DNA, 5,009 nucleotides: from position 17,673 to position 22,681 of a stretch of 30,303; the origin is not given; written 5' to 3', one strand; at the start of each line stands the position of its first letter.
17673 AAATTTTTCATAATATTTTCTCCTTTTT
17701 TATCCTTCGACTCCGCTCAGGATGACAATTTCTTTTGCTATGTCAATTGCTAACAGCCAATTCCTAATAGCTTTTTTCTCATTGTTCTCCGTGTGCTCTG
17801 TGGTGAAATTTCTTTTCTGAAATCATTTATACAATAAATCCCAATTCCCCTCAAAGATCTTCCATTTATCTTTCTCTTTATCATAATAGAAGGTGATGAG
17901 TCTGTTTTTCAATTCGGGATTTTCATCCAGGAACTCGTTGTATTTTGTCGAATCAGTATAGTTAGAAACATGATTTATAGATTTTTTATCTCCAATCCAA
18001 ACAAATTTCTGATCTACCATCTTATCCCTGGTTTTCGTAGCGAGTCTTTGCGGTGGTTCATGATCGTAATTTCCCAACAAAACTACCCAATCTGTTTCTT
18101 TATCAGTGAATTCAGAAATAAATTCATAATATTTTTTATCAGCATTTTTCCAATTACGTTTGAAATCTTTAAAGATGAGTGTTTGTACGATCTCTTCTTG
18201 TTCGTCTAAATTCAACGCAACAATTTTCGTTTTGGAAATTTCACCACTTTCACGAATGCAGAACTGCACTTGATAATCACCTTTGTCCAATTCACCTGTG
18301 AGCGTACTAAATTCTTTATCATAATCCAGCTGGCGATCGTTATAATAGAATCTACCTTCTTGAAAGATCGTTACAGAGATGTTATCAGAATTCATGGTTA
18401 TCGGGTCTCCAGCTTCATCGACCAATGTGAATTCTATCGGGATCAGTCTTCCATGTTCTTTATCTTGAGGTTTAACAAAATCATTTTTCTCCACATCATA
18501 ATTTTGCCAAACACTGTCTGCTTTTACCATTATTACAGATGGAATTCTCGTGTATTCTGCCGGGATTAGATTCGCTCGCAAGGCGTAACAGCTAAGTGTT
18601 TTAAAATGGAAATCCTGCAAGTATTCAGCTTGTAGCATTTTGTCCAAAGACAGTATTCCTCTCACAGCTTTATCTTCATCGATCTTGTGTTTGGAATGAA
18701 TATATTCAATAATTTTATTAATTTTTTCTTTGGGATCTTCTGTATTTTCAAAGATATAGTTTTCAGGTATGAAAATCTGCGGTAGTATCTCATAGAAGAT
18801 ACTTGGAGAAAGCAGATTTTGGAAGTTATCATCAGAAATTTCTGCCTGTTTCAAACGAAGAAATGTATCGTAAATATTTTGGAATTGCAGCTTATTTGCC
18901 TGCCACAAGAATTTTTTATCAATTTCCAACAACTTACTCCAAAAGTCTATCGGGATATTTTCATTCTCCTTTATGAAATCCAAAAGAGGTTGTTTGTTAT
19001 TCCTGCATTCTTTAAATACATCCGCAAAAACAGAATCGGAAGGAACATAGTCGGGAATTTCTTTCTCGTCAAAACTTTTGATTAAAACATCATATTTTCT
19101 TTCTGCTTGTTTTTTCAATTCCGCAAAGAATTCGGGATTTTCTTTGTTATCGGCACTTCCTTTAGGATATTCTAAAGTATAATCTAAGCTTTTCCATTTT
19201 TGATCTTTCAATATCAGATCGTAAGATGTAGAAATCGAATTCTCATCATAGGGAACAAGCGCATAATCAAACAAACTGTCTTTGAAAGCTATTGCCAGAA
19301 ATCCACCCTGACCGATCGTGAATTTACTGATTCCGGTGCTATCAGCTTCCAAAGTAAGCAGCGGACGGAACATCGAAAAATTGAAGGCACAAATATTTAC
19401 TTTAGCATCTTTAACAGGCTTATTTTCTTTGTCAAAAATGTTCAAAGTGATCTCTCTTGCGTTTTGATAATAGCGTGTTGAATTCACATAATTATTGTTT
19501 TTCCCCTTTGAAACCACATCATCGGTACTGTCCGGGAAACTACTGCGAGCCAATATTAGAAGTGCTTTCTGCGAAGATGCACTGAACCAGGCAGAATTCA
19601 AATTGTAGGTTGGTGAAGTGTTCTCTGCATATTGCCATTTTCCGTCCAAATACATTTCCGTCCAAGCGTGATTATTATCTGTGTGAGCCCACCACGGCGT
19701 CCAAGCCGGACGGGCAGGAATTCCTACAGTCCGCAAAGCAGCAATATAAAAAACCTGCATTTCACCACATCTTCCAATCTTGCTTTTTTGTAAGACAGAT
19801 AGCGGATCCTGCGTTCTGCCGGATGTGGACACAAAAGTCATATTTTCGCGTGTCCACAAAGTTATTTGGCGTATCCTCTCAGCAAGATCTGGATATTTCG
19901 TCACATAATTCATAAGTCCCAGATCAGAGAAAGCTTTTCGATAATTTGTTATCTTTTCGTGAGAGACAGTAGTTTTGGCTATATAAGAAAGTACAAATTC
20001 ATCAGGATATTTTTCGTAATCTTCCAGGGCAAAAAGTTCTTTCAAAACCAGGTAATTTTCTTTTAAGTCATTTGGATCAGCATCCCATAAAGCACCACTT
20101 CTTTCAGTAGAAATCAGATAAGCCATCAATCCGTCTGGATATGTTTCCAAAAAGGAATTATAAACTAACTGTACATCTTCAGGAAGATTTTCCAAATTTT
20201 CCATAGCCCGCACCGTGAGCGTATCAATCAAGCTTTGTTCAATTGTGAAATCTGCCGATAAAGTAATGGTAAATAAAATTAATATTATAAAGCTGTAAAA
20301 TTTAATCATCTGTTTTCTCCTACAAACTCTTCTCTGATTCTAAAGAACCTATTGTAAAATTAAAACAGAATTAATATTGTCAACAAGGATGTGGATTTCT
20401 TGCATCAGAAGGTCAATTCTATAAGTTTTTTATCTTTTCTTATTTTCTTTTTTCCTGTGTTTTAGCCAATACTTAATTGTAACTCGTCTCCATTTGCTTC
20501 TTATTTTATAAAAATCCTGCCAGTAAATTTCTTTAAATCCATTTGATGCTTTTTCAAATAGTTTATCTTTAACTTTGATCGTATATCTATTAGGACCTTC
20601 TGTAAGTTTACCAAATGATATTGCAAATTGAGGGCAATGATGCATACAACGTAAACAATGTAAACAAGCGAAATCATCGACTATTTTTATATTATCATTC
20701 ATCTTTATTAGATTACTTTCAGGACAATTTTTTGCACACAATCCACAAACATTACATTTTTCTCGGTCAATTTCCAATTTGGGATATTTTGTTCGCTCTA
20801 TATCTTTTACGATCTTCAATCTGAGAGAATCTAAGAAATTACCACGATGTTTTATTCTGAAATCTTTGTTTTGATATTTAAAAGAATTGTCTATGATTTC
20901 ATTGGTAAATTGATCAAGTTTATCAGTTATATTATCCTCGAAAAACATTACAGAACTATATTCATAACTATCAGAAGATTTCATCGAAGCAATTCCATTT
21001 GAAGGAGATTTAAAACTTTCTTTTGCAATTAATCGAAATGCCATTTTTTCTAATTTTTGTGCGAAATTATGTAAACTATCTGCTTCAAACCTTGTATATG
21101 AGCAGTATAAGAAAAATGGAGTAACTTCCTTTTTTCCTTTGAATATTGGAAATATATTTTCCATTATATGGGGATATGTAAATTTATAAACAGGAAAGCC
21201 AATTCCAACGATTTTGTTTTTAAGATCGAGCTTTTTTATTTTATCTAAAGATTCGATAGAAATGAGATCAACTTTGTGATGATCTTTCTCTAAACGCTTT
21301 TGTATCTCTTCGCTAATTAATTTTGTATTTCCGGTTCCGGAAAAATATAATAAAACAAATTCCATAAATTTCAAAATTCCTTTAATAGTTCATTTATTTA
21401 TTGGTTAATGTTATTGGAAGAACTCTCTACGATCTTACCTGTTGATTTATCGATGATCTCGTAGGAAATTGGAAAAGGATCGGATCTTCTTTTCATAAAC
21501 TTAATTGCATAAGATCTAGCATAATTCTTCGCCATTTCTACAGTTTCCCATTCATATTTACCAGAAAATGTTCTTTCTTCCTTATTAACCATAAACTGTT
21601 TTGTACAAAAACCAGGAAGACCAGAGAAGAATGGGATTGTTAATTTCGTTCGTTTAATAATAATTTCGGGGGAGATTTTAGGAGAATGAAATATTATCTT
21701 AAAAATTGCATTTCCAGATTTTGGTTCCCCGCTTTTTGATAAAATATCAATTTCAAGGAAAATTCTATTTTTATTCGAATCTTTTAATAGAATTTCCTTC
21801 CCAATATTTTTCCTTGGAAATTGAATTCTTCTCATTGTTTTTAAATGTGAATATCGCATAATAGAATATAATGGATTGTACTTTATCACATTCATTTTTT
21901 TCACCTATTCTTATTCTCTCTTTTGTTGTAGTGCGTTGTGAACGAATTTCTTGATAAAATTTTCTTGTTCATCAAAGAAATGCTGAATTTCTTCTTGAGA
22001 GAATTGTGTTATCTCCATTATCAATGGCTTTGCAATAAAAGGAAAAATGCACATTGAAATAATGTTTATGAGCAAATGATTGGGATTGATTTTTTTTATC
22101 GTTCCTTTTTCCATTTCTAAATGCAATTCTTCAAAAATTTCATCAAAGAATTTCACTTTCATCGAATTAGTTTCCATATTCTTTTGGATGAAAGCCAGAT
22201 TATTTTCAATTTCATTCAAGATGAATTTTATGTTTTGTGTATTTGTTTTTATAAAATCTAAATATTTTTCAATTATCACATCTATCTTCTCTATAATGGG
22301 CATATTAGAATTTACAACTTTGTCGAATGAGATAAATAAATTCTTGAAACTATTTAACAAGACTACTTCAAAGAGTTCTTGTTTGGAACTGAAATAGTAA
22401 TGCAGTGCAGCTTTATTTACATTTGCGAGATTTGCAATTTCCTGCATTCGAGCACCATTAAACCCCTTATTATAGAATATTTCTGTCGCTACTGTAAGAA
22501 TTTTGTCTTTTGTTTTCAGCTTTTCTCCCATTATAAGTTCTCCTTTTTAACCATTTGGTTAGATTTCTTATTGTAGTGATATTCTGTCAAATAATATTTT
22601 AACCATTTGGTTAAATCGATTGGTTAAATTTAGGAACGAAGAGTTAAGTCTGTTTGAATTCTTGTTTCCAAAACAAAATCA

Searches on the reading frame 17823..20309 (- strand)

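Call 71: search_protein_families(library=pfam, proteins=[window:17823-20309:-], max_evalue=0.00001)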
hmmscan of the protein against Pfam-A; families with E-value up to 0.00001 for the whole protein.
window:17823-20309:- (828 aa): 1 family
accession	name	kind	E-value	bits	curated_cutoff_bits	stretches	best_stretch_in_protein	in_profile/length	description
PF01841.26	Transglut_core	-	4e-24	85.4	23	1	139-227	11-105/108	Transglutaminase-like superfamily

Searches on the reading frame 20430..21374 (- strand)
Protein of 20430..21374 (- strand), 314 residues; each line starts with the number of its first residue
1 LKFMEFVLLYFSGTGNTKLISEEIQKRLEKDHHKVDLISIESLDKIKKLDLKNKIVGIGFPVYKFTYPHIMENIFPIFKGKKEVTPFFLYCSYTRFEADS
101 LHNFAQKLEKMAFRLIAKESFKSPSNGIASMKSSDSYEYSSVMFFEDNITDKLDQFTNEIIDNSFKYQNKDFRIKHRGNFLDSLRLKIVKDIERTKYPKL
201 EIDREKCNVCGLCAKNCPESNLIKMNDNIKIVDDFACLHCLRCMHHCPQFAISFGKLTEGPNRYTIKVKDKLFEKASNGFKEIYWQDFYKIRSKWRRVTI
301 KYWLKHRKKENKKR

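Call 50: search_protein_families(library=pfam, proteins=[window:20430-21374:-], max_evalue=0.1)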
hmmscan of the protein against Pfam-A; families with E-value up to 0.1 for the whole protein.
window:20430-21374:- (314 aa): 17 families
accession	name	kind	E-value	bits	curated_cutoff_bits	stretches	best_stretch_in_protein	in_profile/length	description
PF13237.11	Fer4_10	-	5.7e-10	39.4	25.5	2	200-248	2-53/53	4Fe-4S dicluster domain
PF00037.32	Fer4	-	1.8e-08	34.3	21.1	2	201-219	2-20/24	4Fe-4S binding domain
PF12838.12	Fer4_7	-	6.4e-08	33.4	27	3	206-249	1-50/52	4Fe-4S dicluster domain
PF12837.12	Fer4_6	-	9.3e-08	32.1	25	1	201-219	3-21/24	4Fe-4S binding domain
PF12797.12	Fer4_2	-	2e-06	27.8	24.5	1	199-219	2-22/22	4Fe-4S binding domain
PF13187.11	Fer4_9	-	2.5e-06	27.8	27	1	206-251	1-51/52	4Fe-4S dicluster domain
PF13484.11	Fer4_16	-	7.2e-06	27.1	30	1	237-273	2-41/66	4Fe-4S double cluster binding domain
PF13534.11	Fer4_17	-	1.1e-05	26.4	22.2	0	205-219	44-58/61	4Fe-4S dicluster domain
PF14697.11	Fer4_21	-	2.9e-05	24.6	35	1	195-225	29-59/59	4Fe-4S dicluster domain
PF12724.12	Flavodoxin_5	-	0.00014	22.6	27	1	8-68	2-59/145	Flavodoxin domain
PF12641.12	Flavodoxin_3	-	0.00045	20.5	27.5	1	8-82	2-70/160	Flavodoxin domain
PF13183.11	Fer4_8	-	0.00073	20.5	27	0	205-227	3-25/68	4Fe-4S dicluster domain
PF00258.30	Flavodoxin_1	-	0.00091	19.8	25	1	8-52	1-46/143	Flavodoxin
PF13746.11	Fer4_18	-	0.015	15.9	27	1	193-253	47-101/114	4Fe-4S dicluster domain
PF25160.1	LdpA_Fe-S-bd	-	0.033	14.4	27.6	0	201-224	22-44/49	LdpA Fe-S cluster-binding domain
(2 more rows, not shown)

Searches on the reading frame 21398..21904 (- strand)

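Call 7: search_protein_families(library=ncbifam, proteins=[window:21398-21904:-], max_evalue=0.001)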
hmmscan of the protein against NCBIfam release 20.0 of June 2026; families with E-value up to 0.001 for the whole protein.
window:21398-21904:- (168 aa): 0 families

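Call 50: search_protein_families(library=pfam, proteins=[window:21398-21904:-], max_evalue=0.1)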
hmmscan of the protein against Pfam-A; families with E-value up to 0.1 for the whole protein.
window:21398-21904:- (168 aa): 1 family
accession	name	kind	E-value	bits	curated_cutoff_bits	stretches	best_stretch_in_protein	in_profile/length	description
PF08803.17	ydhR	-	0.0087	16.4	27.1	1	93-135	27-65/96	Putative mono-oxygenase ydhR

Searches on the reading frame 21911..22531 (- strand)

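Call 7: search_protein_families(library=ncbifam, proteins=[window:21911-22531:-], max_evalue=0.001)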
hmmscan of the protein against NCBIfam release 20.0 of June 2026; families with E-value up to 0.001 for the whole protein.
window:21911-22531:- (206 aa): 22 families
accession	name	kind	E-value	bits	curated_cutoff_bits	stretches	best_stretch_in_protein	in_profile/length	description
NF037937.1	septum_RefZ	equivalog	1.1e-24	87.5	180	1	8-201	1-194/195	forespore capture DNA-binding protein RefZ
TIGR03613.1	RutR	equivalog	2.7e-15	56.8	368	1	8-161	10-160/202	pyrimidine utilization regulatory protein R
NF053731.1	TransRegFasRMycb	equivalog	6.7e-14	52.1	330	1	8-111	13-116/199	HTH-type transcriptional activator FasR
NF051852.1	efflux_TF_MtrR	exception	3.2e-12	46.7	280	1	3-162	7-166/205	multidrug efflux system transcriptional repressor MtrR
NF053516.1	TranRepPrsAVib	equivalog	1.4e-11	44.6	300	1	1-67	1-67/208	TetR family transcriptional repressor PsrA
NF041196.1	ScbR_bind_reg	equivalog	2.8e-11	44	150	1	6-69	6-69/191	ScbR family autoregulator-binding transcription factor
NF011584.0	PRK15008.1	equivalog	3.9e-11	43.2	230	1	8-159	20-168/212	HTH-type transcriptional regulator RutR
TIGR03384.1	betaine_BetI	equivalog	8.3e-10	38.7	201.3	1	8-102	10-104/189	choline-binding transcriptional repressor BetI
NF001978.0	PRK00767.1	equivalog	2.4e-07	30.8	118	1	10-103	13-107/197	transcriptional regulator BetI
NF058643.1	TranRegCurRPseudo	equivalog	3.7e-07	30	300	1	6-105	7-107/193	TetR family transcriptional repressor CurR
NF050111.1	TransRegSACE7040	equivalog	4.5e-07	30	250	1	8-109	3-104/186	SACE_7040 family transcriptional regulator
NF007949.0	PRK10668.1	equivalog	1.1e-06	28.3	271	1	5-178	10-181/216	multidrug efflux transporter transcriptional repressor AcrR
NF051457.1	acryl_TF_AcuR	equivalog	1.5e-06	27.7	247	1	4-84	15-96/204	acrylate utilization transcriptional regulator AcuR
TIGR03968.1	mycofact_TetR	equivalog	1.6e-06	27.9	224.9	1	5-94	8-93/190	mycofactocin system transcriptional regulator MftR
NF007430.0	PRK09975.1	equivalog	2.1e-06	27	274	1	3-66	8-73/220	acrEF/envCD operon transcriptional regulator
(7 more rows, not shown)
